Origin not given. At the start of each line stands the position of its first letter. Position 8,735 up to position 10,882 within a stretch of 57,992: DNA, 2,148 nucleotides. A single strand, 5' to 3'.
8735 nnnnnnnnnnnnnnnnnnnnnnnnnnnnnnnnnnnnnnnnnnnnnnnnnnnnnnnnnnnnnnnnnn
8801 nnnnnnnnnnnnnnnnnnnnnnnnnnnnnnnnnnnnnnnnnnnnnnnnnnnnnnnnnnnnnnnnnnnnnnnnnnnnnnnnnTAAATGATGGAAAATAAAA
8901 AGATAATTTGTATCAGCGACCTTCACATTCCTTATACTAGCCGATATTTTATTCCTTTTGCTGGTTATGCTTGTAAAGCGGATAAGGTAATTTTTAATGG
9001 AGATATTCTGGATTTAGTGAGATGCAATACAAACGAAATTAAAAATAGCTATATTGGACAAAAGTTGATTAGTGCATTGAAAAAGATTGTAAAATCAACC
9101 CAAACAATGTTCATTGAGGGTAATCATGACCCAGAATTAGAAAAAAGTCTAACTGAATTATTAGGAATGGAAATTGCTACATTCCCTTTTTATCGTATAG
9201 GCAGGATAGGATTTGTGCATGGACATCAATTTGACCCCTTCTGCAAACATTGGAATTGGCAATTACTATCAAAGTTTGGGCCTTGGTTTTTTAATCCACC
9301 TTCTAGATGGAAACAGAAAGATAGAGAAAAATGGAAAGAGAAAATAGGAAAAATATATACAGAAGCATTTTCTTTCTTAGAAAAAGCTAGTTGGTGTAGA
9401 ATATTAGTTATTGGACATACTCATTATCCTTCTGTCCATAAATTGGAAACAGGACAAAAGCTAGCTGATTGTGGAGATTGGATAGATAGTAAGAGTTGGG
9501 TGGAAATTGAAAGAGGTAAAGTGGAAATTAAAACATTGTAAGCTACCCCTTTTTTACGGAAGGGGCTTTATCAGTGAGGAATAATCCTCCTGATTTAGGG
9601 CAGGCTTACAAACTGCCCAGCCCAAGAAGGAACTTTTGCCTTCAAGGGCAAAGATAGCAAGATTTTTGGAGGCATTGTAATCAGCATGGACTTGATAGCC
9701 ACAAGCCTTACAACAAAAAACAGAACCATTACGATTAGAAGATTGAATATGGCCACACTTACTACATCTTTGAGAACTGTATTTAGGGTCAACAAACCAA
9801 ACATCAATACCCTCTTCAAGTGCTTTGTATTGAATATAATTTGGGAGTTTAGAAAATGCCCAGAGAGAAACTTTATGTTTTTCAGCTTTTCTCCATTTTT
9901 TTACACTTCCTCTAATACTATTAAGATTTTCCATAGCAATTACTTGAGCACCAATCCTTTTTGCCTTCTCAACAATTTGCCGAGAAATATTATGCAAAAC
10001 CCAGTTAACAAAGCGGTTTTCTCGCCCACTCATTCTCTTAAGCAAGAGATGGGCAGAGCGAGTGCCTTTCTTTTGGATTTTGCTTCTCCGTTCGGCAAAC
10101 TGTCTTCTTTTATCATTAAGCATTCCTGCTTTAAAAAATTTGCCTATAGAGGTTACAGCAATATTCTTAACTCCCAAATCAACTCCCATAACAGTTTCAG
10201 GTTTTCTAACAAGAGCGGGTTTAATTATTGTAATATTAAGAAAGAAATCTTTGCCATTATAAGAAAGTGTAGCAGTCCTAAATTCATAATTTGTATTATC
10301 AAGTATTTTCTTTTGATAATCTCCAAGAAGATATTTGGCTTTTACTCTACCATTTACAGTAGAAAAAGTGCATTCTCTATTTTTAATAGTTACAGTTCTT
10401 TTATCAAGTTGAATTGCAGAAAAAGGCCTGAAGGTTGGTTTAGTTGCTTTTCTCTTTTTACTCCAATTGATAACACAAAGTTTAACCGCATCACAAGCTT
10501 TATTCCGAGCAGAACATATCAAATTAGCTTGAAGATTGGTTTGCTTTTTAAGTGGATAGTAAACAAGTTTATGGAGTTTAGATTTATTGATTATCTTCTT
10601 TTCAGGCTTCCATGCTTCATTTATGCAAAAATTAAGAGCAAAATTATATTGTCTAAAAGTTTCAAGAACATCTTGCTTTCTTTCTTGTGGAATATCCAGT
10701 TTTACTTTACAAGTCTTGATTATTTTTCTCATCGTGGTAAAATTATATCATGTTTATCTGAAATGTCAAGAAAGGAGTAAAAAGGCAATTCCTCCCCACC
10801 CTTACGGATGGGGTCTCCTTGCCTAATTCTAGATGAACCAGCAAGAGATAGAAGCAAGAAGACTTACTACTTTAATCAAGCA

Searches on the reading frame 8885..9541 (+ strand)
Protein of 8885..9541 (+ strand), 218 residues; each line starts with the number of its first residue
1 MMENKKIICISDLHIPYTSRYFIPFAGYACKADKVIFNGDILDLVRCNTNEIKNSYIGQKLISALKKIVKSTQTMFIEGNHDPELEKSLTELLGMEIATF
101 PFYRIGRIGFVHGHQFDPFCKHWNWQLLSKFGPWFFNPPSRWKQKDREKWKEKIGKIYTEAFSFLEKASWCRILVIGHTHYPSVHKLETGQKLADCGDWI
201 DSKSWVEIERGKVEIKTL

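Call 43: search_protein_families(library=pfam, proteins=[window:8885-9541:+], max_evalue=0.001)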
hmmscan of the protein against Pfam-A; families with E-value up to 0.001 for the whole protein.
window:8885-9541:+ (218 aa): 2 families
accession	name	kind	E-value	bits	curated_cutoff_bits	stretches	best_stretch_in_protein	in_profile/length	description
PF00149.33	Metallophos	-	2.3e-07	31.9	21.5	1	6-181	2-190/191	Calcineurin-like phosphoesterase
PF12850.12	Metallophos_2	-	1.4e-05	25.6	27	1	6-186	2-123/154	Calcineurin-like phosphoesterase superfamily domain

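Call 54: search_protein_families(library=phrogs, proteins=[window:8885-9541:+], max_evalue=0.00001)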
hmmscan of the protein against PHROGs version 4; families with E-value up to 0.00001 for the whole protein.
window:8885-9541:+ (218 aa): 1 family
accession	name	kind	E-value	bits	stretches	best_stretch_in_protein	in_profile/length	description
phrog_221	-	other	7.7e-08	32.9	1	1-185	108-292/367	metallo-phosphoesterase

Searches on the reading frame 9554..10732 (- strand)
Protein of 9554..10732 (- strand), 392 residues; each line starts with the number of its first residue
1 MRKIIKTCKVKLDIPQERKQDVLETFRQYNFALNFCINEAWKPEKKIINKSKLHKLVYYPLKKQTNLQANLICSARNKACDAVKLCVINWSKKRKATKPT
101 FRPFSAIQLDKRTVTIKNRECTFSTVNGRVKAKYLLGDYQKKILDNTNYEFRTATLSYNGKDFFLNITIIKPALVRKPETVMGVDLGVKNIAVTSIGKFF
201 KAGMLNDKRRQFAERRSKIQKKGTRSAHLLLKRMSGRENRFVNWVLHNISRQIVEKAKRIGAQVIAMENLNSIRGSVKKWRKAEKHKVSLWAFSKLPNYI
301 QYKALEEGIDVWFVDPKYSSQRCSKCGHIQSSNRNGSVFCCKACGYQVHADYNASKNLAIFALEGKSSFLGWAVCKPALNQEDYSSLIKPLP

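Call 44: search_protein_families(library=pfam, proteins=[window:9554-10732:-], max_evalue=0.001)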
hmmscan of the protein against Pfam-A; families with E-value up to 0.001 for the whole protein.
window:9554-10732:- (392 aa): 2 families
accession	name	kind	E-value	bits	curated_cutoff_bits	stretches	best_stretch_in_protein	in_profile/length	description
PF07282.18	Cas12f1-like_TNB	-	4.4e-22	78.5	26.3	1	293-358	1-60/60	Cas12f1-like, TNB domain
PF01385.25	OrfB_IS605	-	1.4e-09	38.6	30.5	1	175-272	12-118/120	Probable transposase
